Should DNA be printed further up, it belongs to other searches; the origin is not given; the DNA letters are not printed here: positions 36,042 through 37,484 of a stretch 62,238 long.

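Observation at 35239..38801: BoxB-like di-iron acyl-CoA oxygenase in a beta-oxidation-type cassette, with no BoxA or BoxC partners, in an archaeon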

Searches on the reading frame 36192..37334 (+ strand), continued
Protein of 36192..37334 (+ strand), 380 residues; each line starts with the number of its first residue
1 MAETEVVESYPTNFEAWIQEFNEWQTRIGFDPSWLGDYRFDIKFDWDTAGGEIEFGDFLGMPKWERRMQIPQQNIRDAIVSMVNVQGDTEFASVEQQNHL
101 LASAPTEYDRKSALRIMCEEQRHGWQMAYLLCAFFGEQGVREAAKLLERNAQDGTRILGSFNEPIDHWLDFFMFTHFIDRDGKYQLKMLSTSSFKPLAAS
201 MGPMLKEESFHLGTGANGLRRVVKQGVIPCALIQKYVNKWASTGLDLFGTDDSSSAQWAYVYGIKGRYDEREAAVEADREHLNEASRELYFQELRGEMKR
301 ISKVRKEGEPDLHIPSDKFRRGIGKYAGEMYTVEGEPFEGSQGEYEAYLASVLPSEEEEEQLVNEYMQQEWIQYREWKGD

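Call 49: fold_search(model_id=the predicted structure, library=pdb)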
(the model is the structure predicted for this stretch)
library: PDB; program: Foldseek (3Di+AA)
matches with E <= 10: 271; with E <= 0.001: 23
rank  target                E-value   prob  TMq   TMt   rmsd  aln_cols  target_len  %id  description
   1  3q1g_A                1.4e-21  1.00  0.82  0.67   5.8       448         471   28  Crystal Structure of BoxB crystallized with PEG (released 2011-06-01)
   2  3per_A                1.4e-21  1.00  0.82  0.66   5.2       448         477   28  Crystal Structure of BoxB with phosphate bound to the diiron center (released 2011-06-01)
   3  3q1g_C                1.8e-21  1.00  0.84  0.69   4.9       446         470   30  Crystal Structure of BoxB crystallized with PEG (released 2011-06-01)
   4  3q1g_B                2.2e-21  1.00  0.83  0.68   5.0       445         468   28  Crystal Structure of BoxB crystallized with PEG (released 2011-06-01)
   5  3q1g_D                3.7e-21  1.00  0.82  0.67   5.8       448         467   28  Crystal Structure of BoxB crystallized with PEG (released 2011-06-01)
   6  3pm5_D                5.1e-21  1.00  0.83  0.67   4.8       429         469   29  Crystal Structure of BoxB in mixed valent state with bound benzoyl-CoA (released 2011-06-01)
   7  3pf7_A                7.4e-21  1.00  0.81  0.65   5.8       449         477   28  Crystal structure of BoxB with malonate bound to the diiron center (released 2011-06-01)
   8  3pm5_C                8.6e-21  1.00  0.85  0.68   4.5       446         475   29  Crystal Structure of BoxB in mixed valent state with bound benzoyl-CoA (released 2011-06-01)
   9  3pf7_B                9.0e-21  1.00  0.82  0.67   5.0       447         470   28  Crystal structure of BoxB with malonate bound to the diiron center (released 2011-06-01)
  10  3per_B                1.1e-20  1.00  0.82  0.66   5.0       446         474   28  Crystal Structure of BoxB with phosphate bound to the diiron center (released 2011-06-01)
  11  3pm5_A                1.5e-20  1.00  0.83  0.67   4.1       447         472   28  Crystal Structure of BoxB in mixed valent state with bound benzoyl-CoA (released 2011-06-01)
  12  4mud_C                5.0e-08  1.00  0.50  0.84   4.3       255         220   23  Crystal structure of a ring oxydation complex/ phenylacetic acid degradation-like protein (SSO1313) from Sulfolobus so (released 2013-10-09)
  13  4mud_D                5.0e-08  1.00  0.50  0.84   4.4       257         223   22  Crystal structure of a ring oxydation complex/ phenylacetic acid degradation-like protein (SSO1313) from Sulfolobus so (released 2013-10-09)
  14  4mud_A                5.5e-08  1.00  0.52  0.87   3.3       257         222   24  Crystal structure of a ring oxydation complex/ phenylacetic acid degradation-like protein (SSO1313) from Sulfolobus so (released 2013-10-09)
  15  4mud_B                1.1e-07  1.00  0.50  0.84   4.4       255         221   22  Crystal structure of a ring oxydation complex/ phenylacetic acid degradation-like protein (SSO1313) from Sulfolobus so (released 2013-10-09)
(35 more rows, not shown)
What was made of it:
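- Closest known: BoxB, benzoyl-CoA 2,3-epoxidase of Azoarcus evansii. Same: It has the same fold over the whole length (TM 0.82-0.85, call 49).
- Closest known: SSO1313-like protein of Sulfolobus solfataricus. Different: Identity is 22-24% (call 49).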

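Call 68: search_protein_families(library=pfam, proteins=[L091:744-2198:-, L091:4439-4999:-, L091:5105-5728:+, L091:11095-11778:+, L091:11896-12612:+, L091:12527-13708:-, L091:13720-14763:-, L091:15393-16883:-, L091:17704-18462:+, L047:11722-12645:+], max_evalue=0.0001)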
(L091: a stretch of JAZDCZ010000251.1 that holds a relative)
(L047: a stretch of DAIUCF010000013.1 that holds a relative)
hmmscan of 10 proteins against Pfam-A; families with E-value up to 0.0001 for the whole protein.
L091:744-2198:- (484 aa): 5 families
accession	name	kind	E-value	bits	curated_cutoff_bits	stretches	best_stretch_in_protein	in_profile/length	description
PF13426.13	PAS_9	-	4.2e-33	114.1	27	2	164-263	1-103/103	PAS domain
PF08448.16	PAS_4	-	8.2e-32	110.2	23.1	3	279-388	2-110/110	PAS fold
PF00989.32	PAS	-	3.6e-26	91.8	22.6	3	155-261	2-113/113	PAS fold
PF08447.18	PAS_3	-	2.4e-22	79.4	25.6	1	50-131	2-84/89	PAS fold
PF13188.13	PAS_8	-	3e-17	62.3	21.8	1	27-80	1-55/65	PAS domain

L091:4439-4999:- (186 aa): 4 families
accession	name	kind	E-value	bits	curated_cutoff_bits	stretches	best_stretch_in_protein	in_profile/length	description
PF08281.18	Sigma70_r4_2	-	5.7e-14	52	25.7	1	127-179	2-54/54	Sigma-70, region 4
PF04542.20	Sigma70_r2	-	5.9e-14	52.1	24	1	32-95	1-67/71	Sigma-70 region 2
PF04545.22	Sigma70_r4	-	2e-09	37.3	24.1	1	134-181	3-50/50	Sigma-70, region 4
PF07638.17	Sigma70_ECF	-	6.4e-05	23.4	21.1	0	16-176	6-176/185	ECF sigma factor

L091:5105-5728:+ (207 aa): 2 families
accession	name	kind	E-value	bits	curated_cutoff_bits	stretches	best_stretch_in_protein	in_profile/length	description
PF17932.6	TetR_C_24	-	4.1e-28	98.3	26.4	1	86-195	3-114/114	Tetracyclin repressor-like, C-terminal domain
PF00440.29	TetR_N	-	6.2e-12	45.5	24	1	19-62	1-44/47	Bacterial regulatory proteins, tetR family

L091:11095-11778:+ (227 aa): 2 families
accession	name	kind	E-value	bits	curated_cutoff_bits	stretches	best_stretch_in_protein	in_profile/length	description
PF03009.23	GDPD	-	1.7e-41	143.4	23.6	1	7-216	1-243/244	Glycerophosphoryl diester phosphodiesterase family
PF13653.12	GDPD_2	-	1.5e-11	44.8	27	1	188-216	2-30/30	Glycerophosphoryl diester phosphodiesterase family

L091:11896-12612:+ (238 aa): 0 families

L091:12527-13708:- (393 aa): 2 families
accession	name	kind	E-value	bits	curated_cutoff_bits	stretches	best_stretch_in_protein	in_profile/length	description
PF17170.10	DUF5128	-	7.8e-06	25.7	22.9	1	86-181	54-148/321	6-bladed beta-propeller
PF01436.27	NHL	-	2.2e-05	24.7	20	0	74-101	1-28/28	NHL repeat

L091:13720-14763:- (347 aa): 0 families

L091:15393-16883:- (496 aa): 5 families
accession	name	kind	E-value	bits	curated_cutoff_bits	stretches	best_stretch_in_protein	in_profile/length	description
PF03572.23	Peptidase_S41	-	2.6e-41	141.4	24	1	245-397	2-154/165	Peptidase family S41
PF17820.7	PDZ_6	-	5.8e-12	45.6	27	1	160-211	2-51/54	PDZ domain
PF00595.29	PDZ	-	1.5e-09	38.6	23.2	1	148-209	13-77/81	PDZ domain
PF13180.12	PDZ_2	-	1.4e-06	29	27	1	146-225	2-80/80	PDZ domain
PF22694.1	CtpB_N-like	-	1.1e-05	26.2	27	1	88-130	41-83/85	Activating protease CtpB N-terminal domain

L091:17704-18462:+ (252 aa): 0 families

L047:11722-12645:+ (307 aa): 1 family
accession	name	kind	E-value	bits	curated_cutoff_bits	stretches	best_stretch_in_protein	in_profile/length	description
PF00892.27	EamA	-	1.3e-40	139.2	28.2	2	8-138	5-134/135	EamA-like transporter family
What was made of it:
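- An EamA permease separates the 187-aa gene from HADH in MGIIa (call 68).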

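Call 72: search_protein_families(library=pfam, proteins=[L083:869-3376:-, L083:4244-5170:-, L083:8341-9303:+, L083:9318-9941:+, L083:13584-14192:+, L083:15132-16613:-, L083:16578-17354:+, L083:18233-19804:-, L083:19819-20838:-], max_evalue=0.0001)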
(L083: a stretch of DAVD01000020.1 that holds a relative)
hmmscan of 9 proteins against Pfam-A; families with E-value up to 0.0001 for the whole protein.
L083:869-3376:- (835 aa): 0 families

L083:4244-5170:- (308 aa): 1 family
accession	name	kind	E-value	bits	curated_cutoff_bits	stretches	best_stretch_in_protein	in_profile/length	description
PF01791.15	DeoC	-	4.8e-41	141.3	23.8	1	34-276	3-229/229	DeoC/LacD family aldolase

L083:8341-9303:+ (320 aa): 1 family
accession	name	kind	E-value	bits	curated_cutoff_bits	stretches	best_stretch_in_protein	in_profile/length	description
PF03320.18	FBPase_glpX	-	1.7e-106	356.1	27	1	7-308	3-300/307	Bacterial fructose-1,6-bisphosphatase, glpX-encoded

L083:9318-9941:+ (207 aa): 1 family
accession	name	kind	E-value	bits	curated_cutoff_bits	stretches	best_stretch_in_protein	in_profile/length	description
PF04967.18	HTH_10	-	5e-16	58.7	23.1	1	144-195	1-52/53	HTH DNA binding domain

L083:13584-14192:+ (202 aa): 0 families

L083:15132-16613:- (493 aa): 1 family
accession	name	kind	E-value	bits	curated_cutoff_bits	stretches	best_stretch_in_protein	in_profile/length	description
PF00171.27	Aldedh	-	1.4e-157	525.4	23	1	27-489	1-461/461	Aldehyde dehydrogenase family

L083:16578-17354:+ (258 aa): 1 family
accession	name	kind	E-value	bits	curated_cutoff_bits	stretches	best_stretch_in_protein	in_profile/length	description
PF13671.12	AAA_33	-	4.2e-05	24.3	27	0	59-204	1-128/143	AAA domain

L083:18233-19804:- (523 aa): 1 family
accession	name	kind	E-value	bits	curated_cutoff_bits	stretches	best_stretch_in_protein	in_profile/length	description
PF00482.28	T2SSF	-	2.3e-12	47.4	25.2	1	281-406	1-123/125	Type II secretion system (T2SS), protein F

L083:19819-20838:- (339 aa): 1 family
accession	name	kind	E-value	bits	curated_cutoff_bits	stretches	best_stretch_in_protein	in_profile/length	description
PF00482.28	T2SSF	-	7.6e-12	45.7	25.2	1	166-292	4-124/125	Type II secretion system (T2SS), protein F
